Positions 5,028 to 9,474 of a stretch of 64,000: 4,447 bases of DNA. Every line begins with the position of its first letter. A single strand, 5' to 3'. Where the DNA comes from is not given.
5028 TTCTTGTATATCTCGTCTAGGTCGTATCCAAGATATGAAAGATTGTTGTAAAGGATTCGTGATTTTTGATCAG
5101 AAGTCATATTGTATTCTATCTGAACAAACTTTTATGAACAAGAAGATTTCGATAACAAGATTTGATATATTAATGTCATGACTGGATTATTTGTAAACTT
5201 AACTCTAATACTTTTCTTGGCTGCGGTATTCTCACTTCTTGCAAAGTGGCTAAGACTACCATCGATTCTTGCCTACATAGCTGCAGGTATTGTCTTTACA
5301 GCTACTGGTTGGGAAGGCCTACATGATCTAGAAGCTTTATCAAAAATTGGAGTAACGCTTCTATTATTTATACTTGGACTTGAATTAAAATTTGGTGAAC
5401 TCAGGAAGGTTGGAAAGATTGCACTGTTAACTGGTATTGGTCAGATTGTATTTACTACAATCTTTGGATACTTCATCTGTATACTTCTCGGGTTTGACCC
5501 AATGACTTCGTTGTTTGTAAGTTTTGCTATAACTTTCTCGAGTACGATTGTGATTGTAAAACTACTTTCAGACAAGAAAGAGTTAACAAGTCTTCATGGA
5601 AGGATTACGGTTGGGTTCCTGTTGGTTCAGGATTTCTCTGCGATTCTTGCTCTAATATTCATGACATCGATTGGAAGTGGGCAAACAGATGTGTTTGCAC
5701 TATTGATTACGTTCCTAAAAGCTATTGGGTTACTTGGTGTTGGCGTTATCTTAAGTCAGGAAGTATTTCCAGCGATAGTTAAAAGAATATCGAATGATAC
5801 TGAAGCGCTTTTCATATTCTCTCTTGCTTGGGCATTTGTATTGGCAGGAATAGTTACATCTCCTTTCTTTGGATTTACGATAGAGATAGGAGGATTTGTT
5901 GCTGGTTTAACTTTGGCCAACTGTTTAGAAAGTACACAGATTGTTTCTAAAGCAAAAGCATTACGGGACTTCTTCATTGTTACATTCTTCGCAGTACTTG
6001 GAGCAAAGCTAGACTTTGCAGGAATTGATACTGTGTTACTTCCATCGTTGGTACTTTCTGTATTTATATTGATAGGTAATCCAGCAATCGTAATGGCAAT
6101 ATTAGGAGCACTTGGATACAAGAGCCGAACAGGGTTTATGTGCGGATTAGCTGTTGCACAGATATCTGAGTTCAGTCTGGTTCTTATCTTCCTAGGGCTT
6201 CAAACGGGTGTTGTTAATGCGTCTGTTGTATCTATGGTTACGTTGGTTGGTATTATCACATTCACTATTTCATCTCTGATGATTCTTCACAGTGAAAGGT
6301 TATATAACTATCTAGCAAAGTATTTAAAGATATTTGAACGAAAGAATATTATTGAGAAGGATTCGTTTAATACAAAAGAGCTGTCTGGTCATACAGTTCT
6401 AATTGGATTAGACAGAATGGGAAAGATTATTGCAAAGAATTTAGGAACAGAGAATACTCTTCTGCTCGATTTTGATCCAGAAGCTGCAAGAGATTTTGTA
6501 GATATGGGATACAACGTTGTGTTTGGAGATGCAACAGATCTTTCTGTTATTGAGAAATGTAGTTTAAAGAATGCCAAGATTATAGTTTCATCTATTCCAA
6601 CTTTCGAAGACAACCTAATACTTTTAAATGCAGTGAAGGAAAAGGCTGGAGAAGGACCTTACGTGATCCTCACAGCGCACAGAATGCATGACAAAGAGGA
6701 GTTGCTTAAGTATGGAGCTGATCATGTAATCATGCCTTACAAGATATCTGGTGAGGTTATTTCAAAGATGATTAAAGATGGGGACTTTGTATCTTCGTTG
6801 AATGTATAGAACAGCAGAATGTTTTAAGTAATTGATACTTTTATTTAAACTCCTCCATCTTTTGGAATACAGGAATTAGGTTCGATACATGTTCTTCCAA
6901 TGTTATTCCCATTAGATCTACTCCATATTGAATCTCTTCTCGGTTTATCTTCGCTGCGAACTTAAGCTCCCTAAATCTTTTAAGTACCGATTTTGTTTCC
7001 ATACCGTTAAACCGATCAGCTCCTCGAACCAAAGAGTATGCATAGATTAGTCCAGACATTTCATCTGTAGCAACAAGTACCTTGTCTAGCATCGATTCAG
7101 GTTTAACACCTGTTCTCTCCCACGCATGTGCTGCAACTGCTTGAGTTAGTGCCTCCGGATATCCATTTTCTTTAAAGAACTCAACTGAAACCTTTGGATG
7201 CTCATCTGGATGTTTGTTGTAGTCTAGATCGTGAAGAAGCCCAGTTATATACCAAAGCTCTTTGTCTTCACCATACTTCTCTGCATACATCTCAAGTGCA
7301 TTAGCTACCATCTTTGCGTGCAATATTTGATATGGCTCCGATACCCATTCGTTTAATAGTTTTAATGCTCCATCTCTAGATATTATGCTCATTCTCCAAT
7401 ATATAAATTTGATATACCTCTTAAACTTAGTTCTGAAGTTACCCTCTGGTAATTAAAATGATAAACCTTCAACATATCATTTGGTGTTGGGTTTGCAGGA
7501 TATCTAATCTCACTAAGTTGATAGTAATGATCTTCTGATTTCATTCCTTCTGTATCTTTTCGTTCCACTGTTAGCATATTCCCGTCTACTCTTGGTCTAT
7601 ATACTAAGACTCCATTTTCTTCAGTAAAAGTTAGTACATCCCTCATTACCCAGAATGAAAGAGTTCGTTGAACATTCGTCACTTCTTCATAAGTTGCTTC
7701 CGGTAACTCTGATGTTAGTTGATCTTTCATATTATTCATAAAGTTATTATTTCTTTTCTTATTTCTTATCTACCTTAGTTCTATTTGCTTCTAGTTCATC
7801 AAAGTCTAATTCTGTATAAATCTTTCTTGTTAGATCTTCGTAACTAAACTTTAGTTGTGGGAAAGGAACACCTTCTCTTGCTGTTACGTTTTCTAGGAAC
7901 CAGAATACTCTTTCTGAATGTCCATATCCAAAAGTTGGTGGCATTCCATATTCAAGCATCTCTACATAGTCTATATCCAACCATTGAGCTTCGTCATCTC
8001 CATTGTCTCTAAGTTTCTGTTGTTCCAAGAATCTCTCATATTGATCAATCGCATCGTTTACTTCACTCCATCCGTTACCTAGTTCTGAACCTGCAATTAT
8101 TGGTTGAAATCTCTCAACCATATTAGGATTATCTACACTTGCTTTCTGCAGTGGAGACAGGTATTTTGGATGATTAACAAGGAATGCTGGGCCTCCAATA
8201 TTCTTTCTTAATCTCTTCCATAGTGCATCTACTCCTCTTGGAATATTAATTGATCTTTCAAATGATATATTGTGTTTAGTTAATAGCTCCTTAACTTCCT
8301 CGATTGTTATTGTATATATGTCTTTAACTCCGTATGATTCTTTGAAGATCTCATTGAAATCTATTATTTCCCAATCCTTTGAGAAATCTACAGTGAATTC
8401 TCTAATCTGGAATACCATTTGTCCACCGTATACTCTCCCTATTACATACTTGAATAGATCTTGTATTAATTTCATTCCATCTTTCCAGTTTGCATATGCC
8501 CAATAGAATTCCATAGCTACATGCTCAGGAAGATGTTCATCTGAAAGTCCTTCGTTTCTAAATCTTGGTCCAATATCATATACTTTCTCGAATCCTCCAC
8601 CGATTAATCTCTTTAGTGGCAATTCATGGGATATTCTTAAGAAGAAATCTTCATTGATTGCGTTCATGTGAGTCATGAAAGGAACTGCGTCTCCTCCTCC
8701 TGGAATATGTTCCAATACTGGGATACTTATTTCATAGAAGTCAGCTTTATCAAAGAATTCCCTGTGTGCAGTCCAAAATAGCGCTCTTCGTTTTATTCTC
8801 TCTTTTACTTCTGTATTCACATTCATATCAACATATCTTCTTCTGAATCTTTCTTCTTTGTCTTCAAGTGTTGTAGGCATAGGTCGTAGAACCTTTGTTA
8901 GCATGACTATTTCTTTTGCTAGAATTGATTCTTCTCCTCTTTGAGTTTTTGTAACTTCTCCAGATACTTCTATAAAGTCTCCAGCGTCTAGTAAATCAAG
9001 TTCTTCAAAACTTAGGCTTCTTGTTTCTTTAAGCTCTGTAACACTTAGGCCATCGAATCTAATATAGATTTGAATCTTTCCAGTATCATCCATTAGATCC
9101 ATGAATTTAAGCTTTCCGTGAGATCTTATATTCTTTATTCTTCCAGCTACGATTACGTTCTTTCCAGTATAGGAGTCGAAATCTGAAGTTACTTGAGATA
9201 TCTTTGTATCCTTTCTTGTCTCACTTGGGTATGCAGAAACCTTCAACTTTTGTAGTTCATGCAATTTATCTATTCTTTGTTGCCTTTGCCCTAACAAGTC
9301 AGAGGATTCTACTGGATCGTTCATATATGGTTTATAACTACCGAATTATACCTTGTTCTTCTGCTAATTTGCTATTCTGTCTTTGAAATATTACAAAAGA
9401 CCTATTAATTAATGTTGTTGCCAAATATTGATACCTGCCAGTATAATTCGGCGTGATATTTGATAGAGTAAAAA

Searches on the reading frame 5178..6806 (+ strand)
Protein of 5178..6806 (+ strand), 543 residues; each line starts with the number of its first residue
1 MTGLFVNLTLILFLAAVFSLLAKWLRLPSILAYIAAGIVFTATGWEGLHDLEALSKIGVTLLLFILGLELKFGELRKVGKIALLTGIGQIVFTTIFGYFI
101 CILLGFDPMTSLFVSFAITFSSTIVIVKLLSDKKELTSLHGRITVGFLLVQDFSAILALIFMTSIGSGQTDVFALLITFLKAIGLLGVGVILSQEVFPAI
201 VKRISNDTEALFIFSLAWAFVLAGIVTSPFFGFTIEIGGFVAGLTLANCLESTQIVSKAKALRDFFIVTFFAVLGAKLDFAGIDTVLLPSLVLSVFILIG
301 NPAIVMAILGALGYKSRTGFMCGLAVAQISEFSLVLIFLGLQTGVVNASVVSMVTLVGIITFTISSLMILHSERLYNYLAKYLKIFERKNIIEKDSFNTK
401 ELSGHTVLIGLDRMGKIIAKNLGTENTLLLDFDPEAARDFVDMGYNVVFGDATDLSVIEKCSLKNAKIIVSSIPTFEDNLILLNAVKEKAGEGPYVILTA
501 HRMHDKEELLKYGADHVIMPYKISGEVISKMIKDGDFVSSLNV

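Call 73: search_protein_families(library=pfam, proteins=[window:5178-6806:+], max_evalue=0.00001)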
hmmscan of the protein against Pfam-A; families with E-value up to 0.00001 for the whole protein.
window:5178-6806:+ (543 aa): 2 families
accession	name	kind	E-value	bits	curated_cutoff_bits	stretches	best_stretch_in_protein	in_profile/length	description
PF00999.27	Na_H_Exchanger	-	2.8e-47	161.8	26.2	1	14-368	3-368/375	Sodium/hydrogen exchanger, transmembrane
PF02254.24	TrkA_N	-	4e-20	72.7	23.8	1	407-520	2-116/116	TrkA-N domain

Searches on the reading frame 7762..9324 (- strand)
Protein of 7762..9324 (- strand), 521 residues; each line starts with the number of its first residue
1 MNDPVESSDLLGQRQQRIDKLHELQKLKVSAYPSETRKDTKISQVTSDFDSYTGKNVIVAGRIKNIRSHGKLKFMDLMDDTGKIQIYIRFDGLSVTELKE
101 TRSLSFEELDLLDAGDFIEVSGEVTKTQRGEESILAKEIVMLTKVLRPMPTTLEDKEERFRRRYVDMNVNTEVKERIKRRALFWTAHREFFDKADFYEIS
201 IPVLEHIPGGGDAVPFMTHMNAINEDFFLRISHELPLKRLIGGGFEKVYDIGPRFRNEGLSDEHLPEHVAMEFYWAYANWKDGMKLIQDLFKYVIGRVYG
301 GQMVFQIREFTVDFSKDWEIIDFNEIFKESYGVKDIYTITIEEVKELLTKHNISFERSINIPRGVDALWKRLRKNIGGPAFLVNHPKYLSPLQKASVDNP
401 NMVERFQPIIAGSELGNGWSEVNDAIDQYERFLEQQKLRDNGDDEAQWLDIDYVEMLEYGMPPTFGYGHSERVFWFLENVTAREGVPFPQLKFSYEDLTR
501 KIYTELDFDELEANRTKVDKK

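Call 73: search_protein_families(library=pfam, proteins=[window:7762-9324:-], max_evalue=0.00001)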
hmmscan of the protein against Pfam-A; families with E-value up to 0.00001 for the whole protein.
window:7762-9324:- (521 aa): 2 families
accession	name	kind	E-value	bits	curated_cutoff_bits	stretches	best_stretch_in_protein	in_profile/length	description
PF00152.25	tRNA-synt_2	-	4.3e-57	194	25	1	156-490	2-306/308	tRNA synthetases class II (D, K and N)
PF01336.31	tRNA_anti-codon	-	1.2e-14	54.4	27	1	57-141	1-74/75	OB-fold nucleic acid binding domain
